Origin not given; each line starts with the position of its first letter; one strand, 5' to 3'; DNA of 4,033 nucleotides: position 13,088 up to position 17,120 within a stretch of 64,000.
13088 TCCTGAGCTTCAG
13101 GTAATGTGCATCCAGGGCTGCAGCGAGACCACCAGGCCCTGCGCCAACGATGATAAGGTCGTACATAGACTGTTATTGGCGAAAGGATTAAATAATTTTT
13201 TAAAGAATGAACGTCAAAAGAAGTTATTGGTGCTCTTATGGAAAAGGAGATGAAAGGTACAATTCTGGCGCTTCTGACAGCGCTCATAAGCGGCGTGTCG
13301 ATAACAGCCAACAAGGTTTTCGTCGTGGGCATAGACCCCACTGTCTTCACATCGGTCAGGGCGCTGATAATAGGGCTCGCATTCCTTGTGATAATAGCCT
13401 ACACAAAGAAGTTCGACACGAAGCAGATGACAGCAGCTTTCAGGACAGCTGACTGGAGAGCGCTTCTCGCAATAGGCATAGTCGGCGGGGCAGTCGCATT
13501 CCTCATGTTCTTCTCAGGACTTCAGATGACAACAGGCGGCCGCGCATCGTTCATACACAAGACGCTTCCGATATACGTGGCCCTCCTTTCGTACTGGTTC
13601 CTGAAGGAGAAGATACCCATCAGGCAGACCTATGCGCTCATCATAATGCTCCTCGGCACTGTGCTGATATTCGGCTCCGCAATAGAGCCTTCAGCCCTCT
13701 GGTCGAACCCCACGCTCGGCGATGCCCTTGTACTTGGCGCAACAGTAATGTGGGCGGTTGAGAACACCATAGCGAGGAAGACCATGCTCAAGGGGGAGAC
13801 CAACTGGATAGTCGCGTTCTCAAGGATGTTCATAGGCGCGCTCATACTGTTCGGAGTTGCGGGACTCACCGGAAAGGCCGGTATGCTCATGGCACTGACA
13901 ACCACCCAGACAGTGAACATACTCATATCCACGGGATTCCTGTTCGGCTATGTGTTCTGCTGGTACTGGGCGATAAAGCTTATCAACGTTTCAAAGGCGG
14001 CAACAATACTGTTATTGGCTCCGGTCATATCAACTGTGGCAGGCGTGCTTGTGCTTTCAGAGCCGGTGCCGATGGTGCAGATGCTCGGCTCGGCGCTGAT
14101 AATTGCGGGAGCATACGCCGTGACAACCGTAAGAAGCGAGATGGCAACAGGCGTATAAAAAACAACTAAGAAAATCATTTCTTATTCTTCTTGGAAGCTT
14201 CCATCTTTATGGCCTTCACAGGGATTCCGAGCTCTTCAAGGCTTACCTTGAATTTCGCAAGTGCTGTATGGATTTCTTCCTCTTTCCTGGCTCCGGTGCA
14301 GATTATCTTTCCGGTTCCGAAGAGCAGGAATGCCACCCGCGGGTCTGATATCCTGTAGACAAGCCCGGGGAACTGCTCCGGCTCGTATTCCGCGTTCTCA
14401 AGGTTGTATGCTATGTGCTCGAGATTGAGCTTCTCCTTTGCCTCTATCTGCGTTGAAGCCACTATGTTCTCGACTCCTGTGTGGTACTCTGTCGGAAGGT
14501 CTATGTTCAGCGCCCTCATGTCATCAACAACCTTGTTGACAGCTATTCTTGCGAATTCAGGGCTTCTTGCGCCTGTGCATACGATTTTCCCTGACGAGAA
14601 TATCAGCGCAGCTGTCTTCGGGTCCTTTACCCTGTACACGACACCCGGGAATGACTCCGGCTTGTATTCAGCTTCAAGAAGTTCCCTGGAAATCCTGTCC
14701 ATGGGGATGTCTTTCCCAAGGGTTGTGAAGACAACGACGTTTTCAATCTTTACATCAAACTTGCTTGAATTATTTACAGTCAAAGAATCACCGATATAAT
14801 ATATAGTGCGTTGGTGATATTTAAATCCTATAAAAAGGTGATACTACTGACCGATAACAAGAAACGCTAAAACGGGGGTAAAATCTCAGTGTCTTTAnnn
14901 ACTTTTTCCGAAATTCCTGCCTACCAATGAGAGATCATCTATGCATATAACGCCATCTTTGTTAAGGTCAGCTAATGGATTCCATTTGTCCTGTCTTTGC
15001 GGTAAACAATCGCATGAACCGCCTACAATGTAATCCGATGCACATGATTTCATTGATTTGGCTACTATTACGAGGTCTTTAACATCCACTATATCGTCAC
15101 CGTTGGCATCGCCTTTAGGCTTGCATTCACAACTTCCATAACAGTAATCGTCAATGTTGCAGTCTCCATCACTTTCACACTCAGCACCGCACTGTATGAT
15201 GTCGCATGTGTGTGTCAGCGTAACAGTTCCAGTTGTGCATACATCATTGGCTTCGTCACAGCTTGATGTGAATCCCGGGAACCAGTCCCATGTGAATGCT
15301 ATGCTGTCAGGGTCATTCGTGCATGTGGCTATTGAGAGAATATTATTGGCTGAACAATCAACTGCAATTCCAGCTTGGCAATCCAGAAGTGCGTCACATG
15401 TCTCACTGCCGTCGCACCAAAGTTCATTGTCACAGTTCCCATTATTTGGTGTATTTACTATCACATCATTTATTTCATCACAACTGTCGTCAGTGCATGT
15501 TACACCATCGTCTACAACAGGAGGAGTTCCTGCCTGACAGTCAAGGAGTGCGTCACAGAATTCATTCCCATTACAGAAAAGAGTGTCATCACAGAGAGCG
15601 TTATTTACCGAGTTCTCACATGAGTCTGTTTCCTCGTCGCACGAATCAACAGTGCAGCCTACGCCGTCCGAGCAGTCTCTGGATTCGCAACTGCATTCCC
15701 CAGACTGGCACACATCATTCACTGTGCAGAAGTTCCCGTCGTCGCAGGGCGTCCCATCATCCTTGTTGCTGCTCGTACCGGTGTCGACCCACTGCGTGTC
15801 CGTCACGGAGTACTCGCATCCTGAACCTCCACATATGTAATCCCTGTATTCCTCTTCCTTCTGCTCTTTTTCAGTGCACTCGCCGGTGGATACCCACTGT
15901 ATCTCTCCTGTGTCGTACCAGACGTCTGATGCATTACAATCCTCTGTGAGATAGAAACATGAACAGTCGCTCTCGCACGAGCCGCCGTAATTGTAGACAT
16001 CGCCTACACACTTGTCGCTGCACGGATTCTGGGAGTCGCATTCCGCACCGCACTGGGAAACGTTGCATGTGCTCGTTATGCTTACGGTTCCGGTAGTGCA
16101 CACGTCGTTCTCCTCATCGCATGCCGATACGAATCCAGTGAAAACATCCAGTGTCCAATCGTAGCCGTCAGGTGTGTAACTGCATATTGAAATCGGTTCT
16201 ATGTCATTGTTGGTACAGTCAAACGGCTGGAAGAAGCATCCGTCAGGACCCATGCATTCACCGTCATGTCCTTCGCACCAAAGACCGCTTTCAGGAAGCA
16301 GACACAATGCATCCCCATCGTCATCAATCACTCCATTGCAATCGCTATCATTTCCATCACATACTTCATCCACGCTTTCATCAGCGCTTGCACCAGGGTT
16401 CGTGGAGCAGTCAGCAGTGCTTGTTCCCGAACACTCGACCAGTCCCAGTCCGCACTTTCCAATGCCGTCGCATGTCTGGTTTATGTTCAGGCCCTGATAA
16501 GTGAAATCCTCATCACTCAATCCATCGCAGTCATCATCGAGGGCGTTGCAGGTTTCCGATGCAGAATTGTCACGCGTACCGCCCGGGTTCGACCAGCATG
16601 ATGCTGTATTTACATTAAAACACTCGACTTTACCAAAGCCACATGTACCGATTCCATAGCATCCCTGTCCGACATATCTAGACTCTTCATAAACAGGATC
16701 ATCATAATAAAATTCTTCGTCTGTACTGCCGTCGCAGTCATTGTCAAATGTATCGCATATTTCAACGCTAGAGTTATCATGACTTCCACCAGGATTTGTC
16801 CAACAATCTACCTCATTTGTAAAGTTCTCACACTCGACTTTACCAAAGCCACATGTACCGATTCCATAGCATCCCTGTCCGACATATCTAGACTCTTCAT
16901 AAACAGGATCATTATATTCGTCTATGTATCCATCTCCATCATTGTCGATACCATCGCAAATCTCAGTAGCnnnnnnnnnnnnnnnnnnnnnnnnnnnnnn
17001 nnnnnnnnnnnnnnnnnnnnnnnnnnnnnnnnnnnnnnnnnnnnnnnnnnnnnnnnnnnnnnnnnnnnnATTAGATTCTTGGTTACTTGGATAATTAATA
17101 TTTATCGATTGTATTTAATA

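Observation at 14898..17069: Secreted MopE-like Cys/Asp-repeat protein ending in a dockerin module, with a perfect 82-bp internal DNA duplication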

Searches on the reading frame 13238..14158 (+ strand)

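Call 7: search_protein_families(library=pfam, proteins=[window:13238-14158:+], max_evalue=0.01)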
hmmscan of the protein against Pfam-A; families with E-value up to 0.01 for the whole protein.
window:13238-14158:+ (306 aa): 3 families
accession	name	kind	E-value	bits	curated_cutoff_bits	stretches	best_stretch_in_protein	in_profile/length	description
PF00892.27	EamA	-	2.3e-40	138.5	28.2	2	6-145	2-134/135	EamA-like transporter family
PF03151.22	TPT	-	1.8e-05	24.7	30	1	22-293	19-288/291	Triose-phosphate Transporter family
PF25221.1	5TMH_Lnb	-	0.00098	19.6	25.2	1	43-149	10-113/144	Lnb transmembrane domain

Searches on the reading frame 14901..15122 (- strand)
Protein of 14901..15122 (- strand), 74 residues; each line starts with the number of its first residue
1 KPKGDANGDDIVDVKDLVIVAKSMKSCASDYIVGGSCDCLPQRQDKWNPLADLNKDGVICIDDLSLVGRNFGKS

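Call 5: search_protein_families(library=pfam, proteins=[window:14901-15116:-], max_evalue=10)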
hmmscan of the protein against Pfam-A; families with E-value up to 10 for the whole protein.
seq(72 aa): 6 families
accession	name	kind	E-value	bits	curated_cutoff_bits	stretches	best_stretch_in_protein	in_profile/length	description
PF00404.24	Dockerin_1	-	0.00093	19.8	22.9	1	1-67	1-54/57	Dockerin type I domain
PF00036.39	EF-hand_1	-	0.0055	16.6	25.4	1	49-62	9-22/29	EF hand domain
PF13405.12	EF-hand_6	-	0.028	14.6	25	1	49-63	9-23/30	EF-hand domain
PF13202.12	EF-hand_5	-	0.033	14.1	25.9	1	49-63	8-22/25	EF hand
PF12202.14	OSR1_C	-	0.17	12.5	22.4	1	8-24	44-60/63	Oxidative-stress-responsive kinase 1 C-terminal domain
PF13499.12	EF-hand_7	-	0.23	12.3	30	2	3-61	12-61/67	EF-hand domain pair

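Call 16: search_solved_structures(query=window:14901-15122:-, max_evalue=10, show_alignments=3)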
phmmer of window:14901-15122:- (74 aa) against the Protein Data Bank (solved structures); distinct sequences matched with E-value up to 10: 15.
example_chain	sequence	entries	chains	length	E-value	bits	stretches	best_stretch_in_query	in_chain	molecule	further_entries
2y3n_B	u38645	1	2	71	2.4e-06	30.9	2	48-73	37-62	CELLULOSOMAL FAMILY-48 PROCESSIVE GLYCOSIDE HYDROLASE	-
4wi0_B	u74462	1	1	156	0.013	19.1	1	46-73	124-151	Cellulosomal scaffoldin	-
5lxv_B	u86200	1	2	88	0.057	17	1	4-26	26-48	Carbohydrate-binding protein WP_009985128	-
4u3s_B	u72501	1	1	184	0.11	16.2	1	46-73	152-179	Cellulosomal scaffoldin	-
5m2s_B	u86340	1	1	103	0.11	16.1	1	4-63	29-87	Doc8: Type I dockerin repeat domain from family 9 glycoside hydrolase WP_009982745[Ruminoc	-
5m2o_B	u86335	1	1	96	0.21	15.2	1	3-27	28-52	Group I Dockerin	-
9l5m_A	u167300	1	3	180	0.25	15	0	36-65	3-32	Sarcoplasmic Ca-binding protein (SCP)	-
2jnk_A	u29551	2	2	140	0.35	14.5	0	4-26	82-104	Hyalurononglucosaminidase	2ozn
7wbo_A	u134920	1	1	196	0.69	13.6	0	47-70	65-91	Sarcoplasmic calcium-binding protein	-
6kge_D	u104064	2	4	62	0.89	13.2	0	50-67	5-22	And cellulose-binding endoglucanase family 9 CelL ortholog dockerin domain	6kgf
6frh_A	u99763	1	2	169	1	13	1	15-71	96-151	Replicative DNA helicase,Replicative DNA helicase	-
6fre_A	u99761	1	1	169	1.1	12.9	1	15-71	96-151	Replicative DNA helicase,Replicative DNA helicase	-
6frg_A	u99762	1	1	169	1.1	12.9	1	15-71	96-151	Replicative DNA helicase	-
3ro2_B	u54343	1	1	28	1.1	12.9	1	34-54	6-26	peptide of Nuclear mitotic apparatus protein 1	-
4dh2_B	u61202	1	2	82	3.5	11.3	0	4-31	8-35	Dockerin type 1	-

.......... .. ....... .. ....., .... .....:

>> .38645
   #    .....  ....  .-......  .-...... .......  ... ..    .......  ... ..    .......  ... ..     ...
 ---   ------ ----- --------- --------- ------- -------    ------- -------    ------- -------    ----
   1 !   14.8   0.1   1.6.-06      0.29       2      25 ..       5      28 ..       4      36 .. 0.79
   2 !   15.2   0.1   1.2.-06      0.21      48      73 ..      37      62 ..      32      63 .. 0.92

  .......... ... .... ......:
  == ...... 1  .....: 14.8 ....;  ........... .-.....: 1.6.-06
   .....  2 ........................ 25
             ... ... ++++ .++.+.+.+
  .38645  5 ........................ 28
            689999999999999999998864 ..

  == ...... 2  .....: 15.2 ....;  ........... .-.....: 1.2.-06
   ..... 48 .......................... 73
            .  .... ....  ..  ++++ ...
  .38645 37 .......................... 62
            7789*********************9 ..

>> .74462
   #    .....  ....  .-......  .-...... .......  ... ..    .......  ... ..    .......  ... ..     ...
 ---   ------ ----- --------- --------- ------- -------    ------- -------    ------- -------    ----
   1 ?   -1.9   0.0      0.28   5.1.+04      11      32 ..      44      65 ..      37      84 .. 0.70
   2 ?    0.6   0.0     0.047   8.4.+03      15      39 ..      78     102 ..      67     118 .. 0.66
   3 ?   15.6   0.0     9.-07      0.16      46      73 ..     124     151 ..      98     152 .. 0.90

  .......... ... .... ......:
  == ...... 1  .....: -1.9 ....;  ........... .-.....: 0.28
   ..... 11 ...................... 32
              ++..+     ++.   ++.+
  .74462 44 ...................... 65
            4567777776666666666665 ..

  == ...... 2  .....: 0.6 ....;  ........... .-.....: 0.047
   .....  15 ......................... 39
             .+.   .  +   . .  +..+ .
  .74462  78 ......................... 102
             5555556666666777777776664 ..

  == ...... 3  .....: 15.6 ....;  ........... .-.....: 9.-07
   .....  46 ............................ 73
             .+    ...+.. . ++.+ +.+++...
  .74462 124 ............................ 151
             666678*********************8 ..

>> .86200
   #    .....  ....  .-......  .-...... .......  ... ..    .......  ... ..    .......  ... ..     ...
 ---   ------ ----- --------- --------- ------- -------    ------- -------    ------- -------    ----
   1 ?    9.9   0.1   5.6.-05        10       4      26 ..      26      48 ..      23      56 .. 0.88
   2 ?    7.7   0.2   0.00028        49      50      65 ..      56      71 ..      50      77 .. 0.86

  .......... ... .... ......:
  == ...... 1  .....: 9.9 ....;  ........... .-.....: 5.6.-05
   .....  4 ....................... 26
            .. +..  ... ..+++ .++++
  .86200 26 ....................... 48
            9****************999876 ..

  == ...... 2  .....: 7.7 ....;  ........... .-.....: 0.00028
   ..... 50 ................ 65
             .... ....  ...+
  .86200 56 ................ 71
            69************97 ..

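Call 29: search_protein_representatives(protein=window:14901-15122:-)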
Query: 74 residues. Proteins with E-value up to 0.001 (for the whole library): 306; up to 1e-10: 6; up to 1e-30: 1. The best 150 are listed.
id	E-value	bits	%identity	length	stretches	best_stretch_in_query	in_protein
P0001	1.1e-40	152.8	100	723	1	1-74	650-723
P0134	3.8e-14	68.5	34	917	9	2-73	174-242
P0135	4.8e-14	68.1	44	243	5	46-73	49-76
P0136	5.3e-13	64.8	43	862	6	45-73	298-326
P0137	1.3e-11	60.4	45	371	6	3-73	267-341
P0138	2.3e-11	59.6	40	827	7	3-73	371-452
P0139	7.0e-10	54.9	39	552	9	5-73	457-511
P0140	1.7e-09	53.7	48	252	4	44-73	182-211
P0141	4.0e-09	52.5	44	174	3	45-73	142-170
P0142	7.0e-09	51.7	43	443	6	4-73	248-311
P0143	1.0e-08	51.2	52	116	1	4-73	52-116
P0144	1.1e-08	51.1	48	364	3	4-72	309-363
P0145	1.7e-08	50.5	43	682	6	51-72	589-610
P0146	2.8e-08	49.8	47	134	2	4-73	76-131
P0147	4.7e-08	49.1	54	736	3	45-73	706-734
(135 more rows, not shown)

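Call 32: search_protein_families(library=pfam, alignment_id=A1, max_evalue=0.01)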
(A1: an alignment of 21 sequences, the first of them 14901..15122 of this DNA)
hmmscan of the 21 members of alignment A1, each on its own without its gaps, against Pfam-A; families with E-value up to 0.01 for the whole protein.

A. member 1, window:14901-15122:- (74 aa): 2 families
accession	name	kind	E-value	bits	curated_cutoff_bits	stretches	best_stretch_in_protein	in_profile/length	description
PF00404.24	Dockerin_1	-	0.00075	20.1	22.9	1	3-69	1-54/57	Dockerin type I domain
PF00036.39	EF-hand_1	-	0.0061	16.5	25.4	0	51-64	9-22/29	EF hand domain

B. families by the number of members that match (of 21 scanned): 8 families
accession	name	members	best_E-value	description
PF00404.24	Dockerin_1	21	2.6e-13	Dockerin type I domain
PF00036.39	EF-hand_1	12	1.6e-05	EF hand domain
PF13202.12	EF-hand_5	8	1.7e-06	EF hand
PF13405.12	EF-hand_6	7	0.00013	EF-hand domain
PF13499.12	EF-hand_7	5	0.00065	EF-hand domain pair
PF01839.29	FG-GAP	4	0.00027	FG-GAP repeat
PF13517.12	FG-GAP_3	3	0.00096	FG-GAP-like repeat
PF21550.3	MTIP_N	1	0.0061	Myosin A tail domain interacting protein, N-terminal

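Call 33: search_solved_structures(query=A1, max_evalue=0.001, show_alignments=1)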
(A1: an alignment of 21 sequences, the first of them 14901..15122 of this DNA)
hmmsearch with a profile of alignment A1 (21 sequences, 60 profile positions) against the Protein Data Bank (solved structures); distinct sequences matched with E-value up to 0.001: 24.
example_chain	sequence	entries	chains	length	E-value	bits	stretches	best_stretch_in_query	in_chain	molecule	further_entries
2y3n_B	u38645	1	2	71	4.4e-18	68.3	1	1-59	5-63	CELLULOSOMAL FAMILY-48 PROCESSIVE GLYCOSIDE HYDROLASE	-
4wi0_B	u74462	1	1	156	3.7e-12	49.3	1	7-58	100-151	Cellulosomal scaffoldin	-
2b59_B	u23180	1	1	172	7e-12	48.4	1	2-59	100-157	Cellulosomal scaffolding protein A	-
3kcp_A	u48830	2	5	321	1.9e-11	47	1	2-59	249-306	Cellulosomal-scaffolding protein A | Cellulosome anchoring protein cohesin region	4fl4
4u3s_B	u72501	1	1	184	9.3e-11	44.8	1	7-58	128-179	Cellulosomal scaffoldin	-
5g5d_B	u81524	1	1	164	1.6e-10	44.1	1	3-59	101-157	CELLULOSOMAL-SCAFFOLDING PROTEIN A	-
5k39_B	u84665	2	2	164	9.4e-09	38.4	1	7-56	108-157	Dockerin module from a protein of unknown function | Ig domain protein group 2 domain protein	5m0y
4fl4_A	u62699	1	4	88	2.2e-08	37.2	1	2-52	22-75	Glycoside hydrolase family 9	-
4cj0_A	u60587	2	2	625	6.8e-07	32.4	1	2-52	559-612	ENDOGLUCANASE D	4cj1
1clc_A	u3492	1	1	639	7.1e-07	32.4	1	2-52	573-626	ENDOGLUCANASE CELD; EC: 3.2.1.4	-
5lxv_B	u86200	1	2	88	2.1e-06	30.9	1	2-50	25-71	Carbohydrate-binding protein WP_009985128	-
2ccl_B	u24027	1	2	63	4.5e-06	29.8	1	2-52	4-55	ENDO-1,4-BETA-XYLANASE Y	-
2jnk_A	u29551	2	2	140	5e-06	29.6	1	2-52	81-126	Hyalurononglucosaminidase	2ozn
1ohz_B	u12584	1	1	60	7.5e-06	29.1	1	3-52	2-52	ENDO-1,4-BETA-XYLANASE Y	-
6kg9_A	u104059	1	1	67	2.7e-05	27.3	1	2-51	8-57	And cellulose-binding endoglucanase family 9 CelL ortholog dockerin domain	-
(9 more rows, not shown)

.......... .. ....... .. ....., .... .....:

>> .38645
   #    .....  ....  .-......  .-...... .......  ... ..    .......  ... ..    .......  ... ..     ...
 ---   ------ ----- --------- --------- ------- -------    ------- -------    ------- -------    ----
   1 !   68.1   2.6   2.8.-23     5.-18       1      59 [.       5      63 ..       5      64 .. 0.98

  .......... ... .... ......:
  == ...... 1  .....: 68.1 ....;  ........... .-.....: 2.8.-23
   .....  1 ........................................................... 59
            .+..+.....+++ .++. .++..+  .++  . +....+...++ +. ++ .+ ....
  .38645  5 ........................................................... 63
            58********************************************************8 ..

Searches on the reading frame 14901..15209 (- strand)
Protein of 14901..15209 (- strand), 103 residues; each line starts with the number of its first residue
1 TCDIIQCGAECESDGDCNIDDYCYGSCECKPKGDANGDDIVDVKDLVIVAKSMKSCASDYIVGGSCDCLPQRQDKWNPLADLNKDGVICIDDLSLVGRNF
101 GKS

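Call 5: search_protein_families(library=pfam, proteins=[window:14901-15179:-], max_evalue=10)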
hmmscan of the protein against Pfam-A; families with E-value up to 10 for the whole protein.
seq(93 aa): 4 families
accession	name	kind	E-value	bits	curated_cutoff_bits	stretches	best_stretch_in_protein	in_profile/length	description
PF00404.24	Dockerin_1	-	0.0082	16.8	22.9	1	22-88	1-54/57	Dockerin type I domain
PF13202.12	EF-hand_5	-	0.05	13.5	25.9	1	70-83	8-21/25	EF hand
PF13405.12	EF-hand_6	-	0.051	13.8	25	1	70-84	9-23/30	EF-hand domain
PF00036.39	EF-hand_1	-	0.064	13.3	25.4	1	70-83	9-22/29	EF hand domain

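Call 14: find_homologous_proteins(query=window:14901-15209:-, max_evalue=0.01)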
Query seq(103 aa): no candidate shares three 5-residue words with the query. No homologue found.

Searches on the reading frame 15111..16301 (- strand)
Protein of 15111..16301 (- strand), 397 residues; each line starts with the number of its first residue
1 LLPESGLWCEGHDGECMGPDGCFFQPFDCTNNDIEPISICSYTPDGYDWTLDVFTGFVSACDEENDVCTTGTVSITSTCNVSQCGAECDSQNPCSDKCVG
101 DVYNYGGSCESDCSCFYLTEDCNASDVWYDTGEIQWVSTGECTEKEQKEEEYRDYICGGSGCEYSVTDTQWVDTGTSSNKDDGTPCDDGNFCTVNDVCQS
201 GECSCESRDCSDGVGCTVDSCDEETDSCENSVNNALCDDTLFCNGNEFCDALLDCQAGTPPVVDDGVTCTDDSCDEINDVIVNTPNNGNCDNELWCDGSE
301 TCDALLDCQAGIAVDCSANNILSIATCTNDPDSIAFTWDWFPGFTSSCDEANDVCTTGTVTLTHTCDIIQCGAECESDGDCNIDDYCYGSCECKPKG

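Call 5: search_protein_families(library=pfam, proteins=[window:15111-16301:-], max_evalue=10)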
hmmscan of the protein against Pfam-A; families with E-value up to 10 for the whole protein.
seq(397 aa): 0 families

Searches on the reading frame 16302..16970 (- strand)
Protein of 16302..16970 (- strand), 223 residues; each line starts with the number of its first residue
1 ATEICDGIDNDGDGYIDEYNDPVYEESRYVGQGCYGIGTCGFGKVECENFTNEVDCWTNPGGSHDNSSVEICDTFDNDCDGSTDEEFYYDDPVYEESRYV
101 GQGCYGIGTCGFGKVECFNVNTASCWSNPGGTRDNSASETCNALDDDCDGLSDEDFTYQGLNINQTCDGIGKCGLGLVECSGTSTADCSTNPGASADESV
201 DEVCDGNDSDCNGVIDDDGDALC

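Call 5: search_protein_families(library=pfam, proteins=[window:16302-16970:-], max_evalue=10)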
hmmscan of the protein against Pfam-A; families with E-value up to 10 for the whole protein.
seq(223 aa): 1 family
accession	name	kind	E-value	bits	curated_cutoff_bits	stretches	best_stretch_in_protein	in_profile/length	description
PF11617.13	Cu-binding_MopE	-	1.8e-12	47.7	27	4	69-85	14-30/30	Putative metal-binding motif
